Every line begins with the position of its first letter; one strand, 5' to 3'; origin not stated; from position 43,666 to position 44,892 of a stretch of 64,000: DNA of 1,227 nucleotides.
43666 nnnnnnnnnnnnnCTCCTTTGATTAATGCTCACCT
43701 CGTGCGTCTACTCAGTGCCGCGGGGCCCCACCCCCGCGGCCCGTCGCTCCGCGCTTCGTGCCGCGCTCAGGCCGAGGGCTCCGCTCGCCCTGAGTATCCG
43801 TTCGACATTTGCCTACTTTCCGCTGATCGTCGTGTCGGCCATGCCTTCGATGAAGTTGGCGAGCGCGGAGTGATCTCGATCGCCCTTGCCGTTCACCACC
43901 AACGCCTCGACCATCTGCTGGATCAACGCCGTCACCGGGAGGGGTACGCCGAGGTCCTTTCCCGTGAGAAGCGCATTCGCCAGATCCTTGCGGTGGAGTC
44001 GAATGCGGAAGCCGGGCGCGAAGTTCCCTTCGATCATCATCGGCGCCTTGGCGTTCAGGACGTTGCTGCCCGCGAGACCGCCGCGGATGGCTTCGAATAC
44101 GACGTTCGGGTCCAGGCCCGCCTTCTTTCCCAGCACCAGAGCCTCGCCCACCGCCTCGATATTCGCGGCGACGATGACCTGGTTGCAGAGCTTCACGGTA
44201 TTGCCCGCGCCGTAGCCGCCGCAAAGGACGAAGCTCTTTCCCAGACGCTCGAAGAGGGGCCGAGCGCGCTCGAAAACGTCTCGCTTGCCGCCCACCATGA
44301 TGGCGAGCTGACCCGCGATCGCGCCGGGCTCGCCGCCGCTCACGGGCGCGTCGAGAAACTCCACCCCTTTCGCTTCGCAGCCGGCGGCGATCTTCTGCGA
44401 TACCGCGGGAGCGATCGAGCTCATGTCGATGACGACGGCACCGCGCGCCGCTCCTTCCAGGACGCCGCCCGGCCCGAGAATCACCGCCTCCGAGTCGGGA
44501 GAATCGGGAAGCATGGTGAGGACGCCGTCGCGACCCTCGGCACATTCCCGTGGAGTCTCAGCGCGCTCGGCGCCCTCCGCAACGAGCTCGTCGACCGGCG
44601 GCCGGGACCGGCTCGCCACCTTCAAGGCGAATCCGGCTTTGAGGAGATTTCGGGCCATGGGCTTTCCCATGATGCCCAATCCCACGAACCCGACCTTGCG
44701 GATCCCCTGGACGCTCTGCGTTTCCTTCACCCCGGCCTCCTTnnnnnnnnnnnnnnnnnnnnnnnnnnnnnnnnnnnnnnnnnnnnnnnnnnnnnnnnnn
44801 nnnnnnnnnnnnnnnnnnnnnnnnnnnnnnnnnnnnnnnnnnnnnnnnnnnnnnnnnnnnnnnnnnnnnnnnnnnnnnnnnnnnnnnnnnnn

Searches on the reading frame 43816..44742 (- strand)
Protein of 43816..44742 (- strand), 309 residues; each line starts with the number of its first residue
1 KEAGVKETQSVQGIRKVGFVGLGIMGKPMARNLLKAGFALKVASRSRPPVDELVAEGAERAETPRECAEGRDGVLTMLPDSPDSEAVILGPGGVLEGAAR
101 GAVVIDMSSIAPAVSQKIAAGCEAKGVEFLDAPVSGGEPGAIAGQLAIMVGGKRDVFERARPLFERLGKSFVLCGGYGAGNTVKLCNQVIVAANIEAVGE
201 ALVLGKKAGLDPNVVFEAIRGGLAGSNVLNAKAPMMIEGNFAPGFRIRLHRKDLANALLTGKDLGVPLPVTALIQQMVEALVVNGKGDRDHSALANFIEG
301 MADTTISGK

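Call 74: search_protein_families(library=pfam, proteins=[window:43816-44742:-], max_evalue=0.00001)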
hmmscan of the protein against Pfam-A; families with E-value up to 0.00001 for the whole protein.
window:43816-44742:- (309 aa): 2 families
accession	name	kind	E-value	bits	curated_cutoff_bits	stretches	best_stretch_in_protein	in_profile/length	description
PF03446.21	NAD_binding_2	-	8.5e-52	175.8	21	1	16-174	1-159/161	NAD binding domain of 6-phosphogluconate dehydrogenase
PF14833.11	NAD_binding_11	-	1.4e-40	138.8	30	1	178-297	1-121/122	NAD-binding of NADP-dependent 3-hydroxyisobutyrate dehydrogenase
